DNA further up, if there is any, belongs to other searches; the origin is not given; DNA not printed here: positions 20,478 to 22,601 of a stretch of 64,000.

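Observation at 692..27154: Four-copy family of promoter-led, GC-rich structured elements sharing an upstream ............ motif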

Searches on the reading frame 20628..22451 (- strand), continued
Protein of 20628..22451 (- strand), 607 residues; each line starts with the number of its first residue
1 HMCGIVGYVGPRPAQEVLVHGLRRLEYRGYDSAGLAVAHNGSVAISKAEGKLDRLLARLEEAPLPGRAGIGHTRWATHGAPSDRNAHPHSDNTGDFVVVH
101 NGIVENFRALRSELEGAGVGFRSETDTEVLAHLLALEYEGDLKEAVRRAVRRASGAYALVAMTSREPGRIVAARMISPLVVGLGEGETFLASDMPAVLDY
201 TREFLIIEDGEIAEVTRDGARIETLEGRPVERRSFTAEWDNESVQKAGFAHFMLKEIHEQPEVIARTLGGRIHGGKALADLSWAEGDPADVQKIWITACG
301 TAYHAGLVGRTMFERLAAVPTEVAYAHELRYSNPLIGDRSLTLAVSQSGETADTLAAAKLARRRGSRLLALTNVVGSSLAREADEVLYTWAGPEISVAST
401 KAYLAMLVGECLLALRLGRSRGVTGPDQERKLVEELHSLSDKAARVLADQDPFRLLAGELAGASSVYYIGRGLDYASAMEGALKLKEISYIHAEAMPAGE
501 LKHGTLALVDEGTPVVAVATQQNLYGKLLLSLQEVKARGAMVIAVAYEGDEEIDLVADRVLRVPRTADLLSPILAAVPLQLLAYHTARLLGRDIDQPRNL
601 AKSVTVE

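Call 69: find_encoding_contigs(protein=P0016, flank=10000, max_places=2)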
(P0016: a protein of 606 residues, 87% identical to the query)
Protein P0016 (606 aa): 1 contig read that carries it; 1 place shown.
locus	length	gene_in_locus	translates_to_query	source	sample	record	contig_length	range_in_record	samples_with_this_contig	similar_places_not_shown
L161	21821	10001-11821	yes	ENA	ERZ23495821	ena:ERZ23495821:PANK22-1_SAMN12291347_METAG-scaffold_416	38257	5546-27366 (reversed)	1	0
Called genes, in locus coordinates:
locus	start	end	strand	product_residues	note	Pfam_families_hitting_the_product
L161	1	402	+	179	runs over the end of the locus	PF00406:ADK, PF13207:AAA_17, PF13238:AAA_18 (weak), PF13671:AAA_33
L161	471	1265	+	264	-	PF00557:Peptidase_M24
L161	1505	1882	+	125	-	PF00416:Ribosomal_S13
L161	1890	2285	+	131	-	PF00411:Ribosomal_S11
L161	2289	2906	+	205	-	PF00163:Ribosomal_S4, PF01479:S4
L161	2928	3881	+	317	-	PF01193:RNA_pol_L, PF01000:RNA_pol_A_bac, PF03118:RNA_pol_A_CTD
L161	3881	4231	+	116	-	PF01196:Ribosomal_L17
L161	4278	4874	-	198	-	-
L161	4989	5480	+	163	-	-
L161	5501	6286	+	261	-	PF01416:PseudoU_synth_1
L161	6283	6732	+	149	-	PF00572:Ribosomal_L13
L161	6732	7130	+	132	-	PF00380:Ribosomal_S9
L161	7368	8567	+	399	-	PF02878:PGM_PMM_I, PF02879:PGM_PMM_II, PF02880:PGM_PMM_III, PF00408:PGM_PMM_IV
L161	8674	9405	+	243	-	PF21321:HTH_66 (weak)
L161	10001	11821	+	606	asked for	PF13522:GATase_6, PF13537:GATase_7, PF01380:SIS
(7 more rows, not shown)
